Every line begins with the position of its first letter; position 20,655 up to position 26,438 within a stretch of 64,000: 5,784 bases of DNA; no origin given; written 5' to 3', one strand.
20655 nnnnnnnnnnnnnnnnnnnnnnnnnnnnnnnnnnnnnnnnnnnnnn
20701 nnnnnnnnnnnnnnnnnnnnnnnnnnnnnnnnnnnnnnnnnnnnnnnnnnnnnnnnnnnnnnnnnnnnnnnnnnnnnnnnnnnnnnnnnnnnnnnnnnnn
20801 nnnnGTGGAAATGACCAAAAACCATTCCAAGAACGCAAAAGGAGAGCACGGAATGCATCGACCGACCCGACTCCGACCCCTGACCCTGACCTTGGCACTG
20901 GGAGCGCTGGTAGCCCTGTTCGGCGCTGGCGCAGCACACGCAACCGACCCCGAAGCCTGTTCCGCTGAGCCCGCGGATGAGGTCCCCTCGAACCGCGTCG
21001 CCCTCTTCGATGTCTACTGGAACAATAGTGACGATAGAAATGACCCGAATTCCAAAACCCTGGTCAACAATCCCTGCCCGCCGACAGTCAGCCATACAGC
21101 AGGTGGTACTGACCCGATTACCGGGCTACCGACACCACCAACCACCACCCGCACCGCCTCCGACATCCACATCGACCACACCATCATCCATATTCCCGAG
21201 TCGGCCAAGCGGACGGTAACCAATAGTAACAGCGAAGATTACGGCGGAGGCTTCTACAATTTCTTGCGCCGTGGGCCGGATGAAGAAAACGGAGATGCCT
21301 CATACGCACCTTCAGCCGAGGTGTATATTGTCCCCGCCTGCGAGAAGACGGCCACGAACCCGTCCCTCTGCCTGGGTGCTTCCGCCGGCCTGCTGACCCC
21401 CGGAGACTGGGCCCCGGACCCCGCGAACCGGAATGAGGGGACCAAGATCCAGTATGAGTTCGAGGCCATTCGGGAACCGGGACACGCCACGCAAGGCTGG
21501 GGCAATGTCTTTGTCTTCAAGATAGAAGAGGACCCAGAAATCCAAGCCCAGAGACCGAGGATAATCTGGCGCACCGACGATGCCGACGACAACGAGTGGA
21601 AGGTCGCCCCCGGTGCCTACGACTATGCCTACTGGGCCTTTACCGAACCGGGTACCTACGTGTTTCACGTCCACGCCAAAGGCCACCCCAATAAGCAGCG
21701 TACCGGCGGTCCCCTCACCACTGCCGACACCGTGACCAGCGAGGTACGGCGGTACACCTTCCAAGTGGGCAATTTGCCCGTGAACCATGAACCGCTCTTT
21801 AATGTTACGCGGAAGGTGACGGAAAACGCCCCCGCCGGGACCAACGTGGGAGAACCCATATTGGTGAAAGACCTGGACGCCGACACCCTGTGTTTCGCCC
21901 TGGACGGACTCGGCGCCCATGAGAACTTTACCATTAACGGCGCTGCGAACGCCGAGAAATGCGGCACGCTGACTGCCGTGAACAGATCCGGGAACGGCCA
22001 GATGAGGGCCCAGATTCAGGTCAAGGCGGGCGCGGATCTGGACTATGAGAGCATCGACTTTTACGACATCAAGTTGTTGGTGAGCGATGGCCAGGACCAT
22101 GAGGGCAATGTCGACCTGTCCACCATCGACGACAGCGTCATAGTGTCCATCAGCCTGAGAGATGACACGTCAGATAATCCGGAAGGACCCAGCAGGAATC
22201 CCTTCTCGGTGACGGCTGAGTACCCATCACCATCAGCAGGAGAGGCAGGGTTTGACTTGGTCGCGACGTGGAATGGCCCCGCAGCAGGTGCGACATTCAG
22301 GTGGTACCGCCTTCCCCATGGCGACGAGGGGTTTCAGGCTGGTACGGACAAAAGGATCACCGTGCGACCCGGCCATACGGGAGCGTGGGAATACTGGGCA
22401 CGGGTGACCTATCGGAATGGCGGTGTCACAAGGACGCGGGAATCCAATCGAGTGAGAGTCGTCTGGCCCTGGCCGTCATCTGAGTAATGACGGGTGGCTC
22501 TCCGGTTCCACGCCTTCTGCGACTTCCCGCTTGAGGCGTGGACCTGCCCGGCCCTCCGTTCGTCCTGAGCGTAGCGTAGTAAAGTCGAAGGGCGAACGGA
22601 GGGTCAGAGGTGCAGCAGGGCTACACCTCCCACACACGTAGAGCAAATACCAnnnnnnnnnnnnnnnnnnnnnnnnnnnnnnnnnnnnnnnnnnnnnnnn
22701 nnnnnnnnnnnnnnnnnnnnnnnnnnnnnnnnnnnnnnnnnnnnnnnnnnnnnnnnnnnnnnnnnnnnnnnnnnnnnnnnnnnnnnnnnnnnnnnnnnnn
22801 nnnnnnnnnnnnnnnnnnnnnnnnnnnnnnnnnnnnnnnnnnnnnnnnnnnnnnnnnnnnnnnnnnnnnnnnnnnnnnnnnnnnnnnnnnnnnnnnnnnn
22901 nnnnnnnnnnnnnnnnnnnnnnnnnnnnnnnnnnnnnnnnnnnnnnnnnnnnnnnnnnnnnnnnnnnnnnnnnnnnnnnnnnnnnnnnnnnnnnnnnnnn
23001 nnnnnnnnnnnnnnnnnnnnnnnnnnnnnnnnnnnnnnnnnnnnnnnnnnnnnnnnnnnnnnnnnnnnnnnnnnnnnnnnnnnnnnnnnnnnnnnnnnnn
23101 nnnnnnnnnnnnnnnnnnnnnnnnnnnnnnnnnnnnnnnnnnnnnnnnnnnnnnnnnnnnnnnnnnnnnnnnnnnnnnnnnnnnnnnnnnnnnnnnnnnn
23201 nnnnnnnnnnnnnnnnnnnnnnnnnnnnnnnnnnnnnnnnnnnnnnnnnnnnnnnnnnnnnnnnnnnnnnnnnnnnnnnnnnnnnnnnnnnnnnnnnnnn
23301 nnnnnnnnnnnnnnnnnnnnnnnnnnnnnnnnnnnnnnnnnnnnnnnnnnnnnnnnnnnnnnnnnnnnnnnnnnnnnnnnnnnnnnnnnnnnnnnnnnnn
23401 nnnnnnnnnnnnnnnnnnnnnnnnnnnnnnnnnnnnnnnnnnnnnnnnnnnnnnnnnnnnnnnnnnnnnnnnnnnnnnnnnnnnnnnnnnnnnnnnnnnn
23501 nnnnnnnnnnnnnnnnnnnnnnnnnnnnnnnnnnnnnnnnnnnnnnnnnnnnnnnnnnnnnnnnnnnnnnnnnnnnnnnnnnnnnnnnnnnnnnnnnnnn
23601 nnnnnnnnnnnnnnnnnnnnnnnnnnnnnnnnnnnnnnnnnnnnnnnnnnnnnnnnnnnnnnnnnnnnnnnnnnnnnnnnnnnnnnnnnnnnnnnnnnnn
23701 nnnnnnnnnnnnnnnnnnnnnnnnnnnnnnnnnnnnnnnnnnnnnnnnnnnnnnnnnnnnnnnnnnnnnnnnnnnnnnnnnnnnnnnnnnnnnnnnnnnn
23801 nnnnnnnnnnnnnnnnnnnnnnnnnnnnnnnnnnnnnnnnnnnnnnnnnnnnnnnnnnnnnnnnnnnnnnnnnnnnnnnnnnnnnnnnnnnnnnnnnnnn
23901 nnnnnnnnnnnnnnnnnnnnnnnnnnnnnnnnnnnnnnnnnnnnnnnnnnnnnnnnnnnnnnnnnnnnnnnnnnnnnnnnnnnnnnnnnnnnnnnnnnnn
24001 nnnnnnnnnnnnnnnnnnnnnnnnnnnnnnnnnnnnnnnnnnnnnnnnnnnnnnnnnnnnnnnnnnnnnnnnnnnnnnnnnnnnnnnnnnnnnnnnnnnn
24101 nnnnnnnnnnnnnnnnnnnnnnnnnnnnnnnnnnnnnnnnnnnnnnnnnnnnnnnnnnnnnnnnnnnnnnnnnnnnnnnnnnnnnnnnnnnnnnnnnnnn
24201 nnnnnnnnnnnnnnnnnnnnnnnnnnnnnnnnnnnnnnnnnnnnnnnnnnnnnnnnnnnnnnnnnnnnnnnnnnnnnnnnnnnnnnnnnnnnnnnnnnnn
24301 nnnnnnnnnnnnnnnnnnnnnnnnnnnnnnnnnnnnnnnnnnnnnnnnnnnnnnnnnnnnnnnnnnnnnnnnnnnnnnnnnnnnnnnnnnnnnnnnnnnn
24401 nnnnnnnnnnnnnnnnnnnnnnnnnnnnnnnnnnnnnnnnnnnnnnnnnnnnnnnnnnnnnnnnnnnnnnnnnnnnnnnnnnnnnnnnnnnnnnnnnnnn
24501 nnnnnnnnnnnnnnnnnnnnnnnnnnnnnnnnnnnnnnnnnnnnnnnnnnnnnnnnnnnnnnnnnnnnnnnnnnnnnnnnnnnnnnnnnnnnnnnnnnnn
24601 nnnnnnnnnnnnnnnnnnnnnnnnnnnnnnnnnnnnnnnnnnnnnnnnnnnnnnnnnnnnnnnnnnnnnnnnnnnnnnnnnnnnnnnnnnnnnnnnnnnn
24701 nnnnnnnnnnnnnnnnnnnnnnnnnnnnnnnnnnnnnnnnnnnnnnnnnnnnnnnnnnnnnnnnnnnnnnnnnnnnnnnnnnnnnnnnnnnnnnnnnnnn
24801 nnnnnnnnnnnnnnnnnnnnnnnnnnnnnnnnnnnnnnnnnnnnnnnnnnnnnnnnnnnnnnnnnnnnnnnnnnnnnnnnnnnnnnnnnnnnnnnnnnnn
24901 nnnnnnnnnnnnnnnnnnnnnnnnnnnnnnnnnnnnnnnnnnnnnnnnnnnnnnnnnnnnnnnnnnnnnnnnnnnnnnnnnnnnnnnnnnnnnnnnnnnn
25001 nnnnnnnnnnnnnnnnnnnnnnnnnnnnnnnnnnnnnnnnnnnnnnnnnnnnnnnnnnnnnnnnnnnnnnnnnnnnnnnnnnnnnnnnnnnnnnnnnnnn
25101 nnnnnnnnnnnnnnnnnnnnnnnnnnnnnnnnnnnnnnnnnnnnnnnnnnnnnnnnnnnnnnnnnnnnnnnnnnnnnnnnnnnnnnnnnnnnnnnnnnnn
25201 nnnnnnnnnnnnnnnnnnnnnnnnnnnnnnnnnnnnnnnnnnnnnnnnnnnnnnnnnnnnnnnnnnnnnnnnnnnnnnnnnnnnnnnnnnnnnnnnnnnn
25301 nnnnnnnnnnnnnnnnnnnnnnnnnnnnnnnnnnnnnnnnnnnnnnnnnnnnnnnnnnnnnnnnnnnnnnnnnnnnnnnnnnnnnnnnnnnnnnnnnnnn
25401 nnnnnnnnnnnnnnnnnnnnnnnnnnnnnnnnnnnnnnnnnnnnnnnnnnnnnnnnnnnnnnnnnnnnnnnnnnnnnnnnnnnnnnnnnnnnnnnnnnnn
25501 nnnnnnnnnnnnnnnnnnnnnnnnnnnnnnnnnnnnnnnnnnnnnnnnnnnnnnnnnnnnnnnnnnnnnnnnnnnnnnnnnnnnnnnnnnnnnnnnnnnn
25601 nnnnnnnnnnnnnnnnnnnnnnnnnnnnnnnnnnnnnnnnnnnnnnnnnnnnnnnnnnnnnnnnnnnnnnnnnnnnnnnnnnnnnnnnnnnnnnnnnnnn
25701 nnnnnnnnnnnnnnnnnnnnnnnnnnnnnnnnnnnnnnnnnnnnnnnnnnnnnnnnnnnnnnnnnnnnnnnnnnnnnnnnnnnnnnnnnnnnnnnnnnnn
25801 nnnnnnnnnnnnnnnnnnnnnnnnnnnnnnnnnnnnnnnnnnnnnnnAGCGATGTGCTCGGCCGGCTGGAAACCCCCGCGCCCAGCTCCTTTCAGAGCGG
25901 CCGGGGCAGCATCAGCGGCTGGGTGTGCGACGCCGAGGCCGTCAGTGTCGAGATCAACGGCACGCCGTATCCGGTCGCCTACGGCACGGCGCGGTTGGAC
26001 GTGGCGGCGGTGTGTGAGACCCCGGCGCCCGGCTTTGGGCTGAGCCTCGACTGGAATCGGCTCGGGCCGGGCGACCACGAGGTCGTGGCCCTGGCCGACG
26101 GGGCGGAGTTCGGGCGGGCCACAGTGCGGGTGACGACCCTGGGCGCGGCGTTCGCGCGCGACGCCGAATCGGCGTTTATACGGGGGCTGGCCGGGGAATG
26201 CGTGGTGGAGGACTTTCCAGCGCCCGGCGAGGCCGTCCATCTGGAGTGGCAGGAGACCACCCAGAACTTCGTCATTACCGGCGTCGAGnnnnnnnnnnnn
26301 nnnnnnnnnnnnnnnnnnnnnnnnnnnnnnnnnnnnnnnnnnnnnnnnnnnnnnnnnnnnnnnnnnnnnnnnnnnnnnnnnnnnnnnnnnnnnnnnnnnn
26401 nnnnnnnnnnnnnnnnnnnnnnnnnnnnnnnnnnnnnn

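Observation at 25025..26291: A 1.27-kb 3' gene end is ~95% identical at nucleotide level between adjacent exoprotein genes, suggesting gene conversion or cassette exchange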

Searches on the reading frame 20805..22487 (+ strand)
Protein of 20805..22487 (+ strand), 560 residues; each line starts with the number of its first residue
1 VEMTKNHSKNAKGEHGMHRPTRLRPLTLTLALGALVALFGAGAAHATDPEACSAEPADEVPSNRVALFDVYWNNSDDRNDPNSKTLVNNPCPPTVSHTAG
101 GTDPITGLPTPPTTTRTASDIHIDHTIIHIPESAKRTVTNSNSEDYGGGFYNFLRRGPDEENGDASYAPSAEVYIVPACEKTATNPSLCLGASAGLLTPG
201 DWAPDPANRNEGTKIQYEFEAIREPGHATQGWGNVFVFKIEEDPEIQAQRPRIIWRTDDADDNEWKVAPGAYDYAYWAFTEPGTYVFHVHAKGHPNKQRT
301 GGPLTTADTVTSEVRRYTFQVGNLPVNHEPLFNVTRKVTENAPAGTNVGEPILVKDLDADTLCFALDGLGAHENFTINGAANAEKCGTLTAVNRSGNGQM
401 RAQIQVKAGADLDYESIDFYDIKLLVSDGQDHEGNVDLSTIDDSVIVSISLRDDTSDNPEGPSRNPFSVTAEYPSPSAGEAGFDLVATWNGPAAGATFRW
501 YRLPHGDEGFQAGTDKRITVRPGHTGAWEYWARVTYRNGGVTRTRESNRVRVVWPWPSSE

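Call 4: search_protein_families(library=pfam, proteins=[window:20805-22487:+], max_evalue=0.01)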
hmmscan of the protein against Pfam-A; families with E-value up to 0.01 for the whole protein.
window:20805-22487:+ (560 aa): 0 families

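Call 10: search_protein_families(library=pfam, proteins=[window:20805-22487:+], max_evalue=1)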
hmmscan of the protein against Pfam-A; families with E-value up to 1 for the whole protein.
window:20805-22487:+ (560 aa): 3 families
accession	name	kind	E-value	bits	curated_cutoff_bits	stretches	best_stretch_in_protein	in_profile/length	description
PF19081.6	Ig_7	-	0.019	15.7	27.3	1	488-552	21-82/84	Ig-like domain CHU_C associated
PF00028.23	Cadherin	-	0.13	13.1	28.8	1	363-430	32-77/93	Cadherin domain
PF07495.19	Y_Y_Y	-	0.17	12.2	26.6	1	262-293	18-48/65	Y_Y_Y domain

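Call 11: search_protein_families(library=ncbifam, proteins=[window:20805-22487:+], max_evalue=1)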
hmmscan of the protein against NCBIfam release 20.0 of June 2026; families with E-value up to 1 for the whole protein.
window:20805-22487:+ (560 aa): 2 families
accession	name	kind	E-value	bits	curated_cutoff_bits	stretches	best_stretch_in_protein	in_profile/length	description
NF038134.1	choice_anch_M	domain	2.4e-06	27.7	55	1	166-321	60-184/184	choice-of-anchor M domain-containing protein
TIGR03769.1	P_ac_wall_RPT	domain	8.5e-06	26.2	30.9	1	277-321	7-41/41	TIGR03769 domain-containing protein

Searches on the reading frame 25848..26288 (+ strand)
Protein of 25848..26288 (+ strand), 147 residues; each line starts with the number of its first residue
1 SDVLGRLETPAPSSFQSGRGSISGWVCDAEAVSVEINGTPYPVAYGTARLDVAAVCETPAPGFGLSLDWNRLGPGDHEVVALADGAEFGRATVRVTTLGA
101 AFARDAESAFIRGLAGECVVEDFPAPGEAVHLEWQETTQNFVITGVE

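Call 46: predict_structure(alignment_id=A2)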
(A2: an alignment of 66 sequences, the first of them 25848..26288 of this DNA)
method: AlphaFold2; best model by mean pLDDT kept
length: 147 residues; sequences in the alignment: 66
mean_pLDDT: 86.8   pTM: 0.71
mean pLDDT of the five models: 86.8, 86.2, 86.0, 82.9, 80.7
residues with pLDDT >= 90: 82; 70-90: 47; 50-70: 18; < 50: 0
segments of 3 or more residues with pLDDT < 50: none
pLDDT, mean of each block of 10 residues (from residue 1): 88 83 95 97 93 90 93 93 96 83 60 70 88 85 89
secondary structure, 60 per line:
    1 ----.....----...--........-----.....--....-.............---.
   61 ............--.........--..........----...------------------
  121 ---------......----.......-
elements in order: E5-9 E14-16 E19-26 E32-36 E39-42 E44-49 H50-56 E60-68 H69-72 E75-83 E86-95 E130-135 E140-146

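Call 50: fold_search(model_id=the predicted structure, library=pdb)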
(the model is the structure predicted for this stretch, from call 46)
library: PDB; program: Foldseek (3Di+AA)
matches with E <= 10: 1991; with E <= 0.001: 2
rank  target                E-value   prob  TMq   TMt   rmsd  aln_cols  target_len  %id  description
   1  6tn6                  4.4e-05  1.00  0.48  0.16   3.6       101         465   15  X-ray structure of the endo-beta-1,4-mannanase from Thermotoga petrophila (released 2020-04-29)
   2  1t0p_B                5.1e-04  1.00  0.35  0.51   4.9       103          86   14  Structural Basis of ICAM recognition by integrin alpahLbeta2 revealed in the complex structure of binding domains of I (released 2005-03-08)
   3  5ftu_A                1.7e-03  1.00  0.41  0.53   4.3       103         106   13  Tetrameric complex of Latrophilin 3, Unc5D and FLRT2 (released 2016-05-04)
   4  9eo0_A                1.8e-03  0.99  0.31  0.35   7.9       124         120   14  Small-Molecule Inhibitors of Programmed Cell Death-1/Programmed Death-Ligand 1 (released 2024-06-19)
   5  5ftt_A                1.9e-03  1.00  0.46  0.28   3.8       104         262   13  Octameric complex of Latrophilin 3 (Lec, Olf) , Unc5D (Ig, Ig2, TSP1) and FLRT2 (LRR) (released 2016-05-04)
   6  3dmk_B                2.2e-03  1.00  0.37  0.11   4.9       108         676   10  Crystal structure of Down Syndrome Cell Adhesion Molecule (DSCAM) isoform 1.30.30, N-terminal eight Ig domains (released 2008-10-07)
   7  3dmk_A                2.3e-03  1.00  0.37  0.09   4.9       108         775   10  Crystal structure of Down Syndrome Cell Adhesion Molecule (DSCAM) isoform 1.30.30, N-terminal eight Ig domains (released 2008-10-07)
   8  9eo0_C                2.5e-03  0.99  0.33  0.38   6.9       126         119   13  Small-Molecule Inhibitors of Programmed Cell Death-1/Programmed Death-Ligand 1 (released 2024-06-19)
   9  5ftt_E                3.0e-03  1.00  0.46  0.28   3.9       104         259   13  Octameric complex of Latrophilin 3 (Lec, Olf) , Unc5D (Ig, Ig2, TSP1) and FLRT2 (LRR) (released 2016-05-04)
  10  4v2b_B                3.0e-03  1.00  0.42  0.55   4.5       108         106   11  rat Unc5D Ig domain 1 (released 2014-11-05)
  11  7za1_E                3.8e-03  1.00  0.47  0.29   4.2       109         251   15  GPC3-Unc5D octamer structure and role in cell migration (released 2022-11-02)
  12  9n9j_8                4.0e-03  0.99  0.33  0.32   6.6       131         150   13  Structure of a GRP94 folding intermediate engaged with a CCDC134- and FKBP11-bound secretory translocon (released 2025-11-19)
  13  1epf_C                4.2e-03  0.99  0.31  0.26   5.6       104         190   14  CRYSTAL STRUCTURE OF THE TWO N-TERMINAL IMMUNOGLOBULIN DOMAINS OF THE NEURAL CELL ADHESION MOLECULE (NCAM) (released 2000-10-09)
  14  4v2a                  4.4e-03  1.00  0.44  0.28   4.5       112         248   10  human Unc5A ectodomain (released 2014-11-05)
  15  6on6                  4.4e-03  0.97  0.32  0.39   5.7       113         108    9  Crystal Structure of the RIG-5 IG1 homodimer (released 2019-05-15)
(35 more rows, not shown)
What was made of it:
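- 25023..26291 (+): Cassette copy A: PPC-like domain (25026-25346), Ig-like repeat 1 (25347-25850), Ig-like repeat 2 (25851-26288), stop TAA. The repeats are generic beta-sandwiches (call 50).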

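Call 59: search_protein_representatives(alignment_id=A2)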
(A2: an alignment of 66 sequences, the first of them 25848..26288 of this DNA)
Query: 66 sequences, 379 profile positions. Proteins with E-value up to 0.001 (for the whole library): 4979; up to 1e-10: 3078; up to 1e-30: 1571. The best 150 are listed.
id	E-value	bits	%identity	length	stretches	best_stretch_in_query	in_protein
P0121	1.4e-218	741.6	-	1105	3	94-376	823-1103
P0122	1.3e-201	685.7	-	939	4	3-379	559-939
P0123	7.4e-201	683.2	-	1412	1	3-379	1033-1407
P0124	1.7e-199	678.8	-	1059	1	3-379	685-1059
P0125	4.1e-199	677.5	-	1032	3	3-379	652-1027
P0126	1.3e-198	675.9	-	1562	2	3-379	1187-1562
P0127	1.1e-197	672.8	-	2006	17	5-94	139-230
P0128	2.9e-196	668.1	-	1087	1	3-379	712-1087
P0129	3.4e-196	667.9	-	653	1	2-378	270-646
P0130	3.5e-196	667.9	-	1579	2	3-379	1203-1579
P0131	5.5e-196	667.2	-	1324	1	3-379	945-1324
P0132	8.1e-196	666.7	-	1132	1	3-379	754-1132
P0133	8.7e-196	666.6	-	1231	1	2-379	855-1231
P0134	1.0e-194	663.0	-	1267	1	3-379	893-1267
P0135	1.9e-194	662.2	-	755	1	3-379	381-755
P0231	4.0e-143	493.2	-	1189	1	5-379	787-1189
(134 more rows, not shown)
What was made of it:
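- There are 1571 clusters at E<=1e-30 (call 59).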

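Call 80: find_encoding_contigs(protein=P0231, flank=1000, max_places=2)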
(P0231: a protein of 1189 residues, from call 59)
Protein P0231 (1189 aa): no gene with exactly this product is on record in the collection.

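Call 86: search_solved_structures(query=A2, max_evalue=1)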
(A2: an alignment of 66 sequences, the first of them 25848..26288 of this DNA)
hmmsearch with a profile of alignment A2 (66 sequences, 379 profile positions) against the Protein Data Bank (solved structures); distinct sequences matched with E-value up to 1: 1.
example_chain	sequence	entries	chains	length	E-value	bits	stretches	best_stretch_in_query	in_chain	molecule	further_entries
5iku_A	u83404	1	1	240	0.34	12.9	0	5-90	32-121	Collagenase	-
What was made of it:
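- Closest known: Bacterial collagenase PPC / collagen-binding domains. Different: The profile search against PDB sequences gives E 0.34 (call 86).
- Tried and rejected: The profile search against PDB sequences gave only ColG at E 0.34 (call 86).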
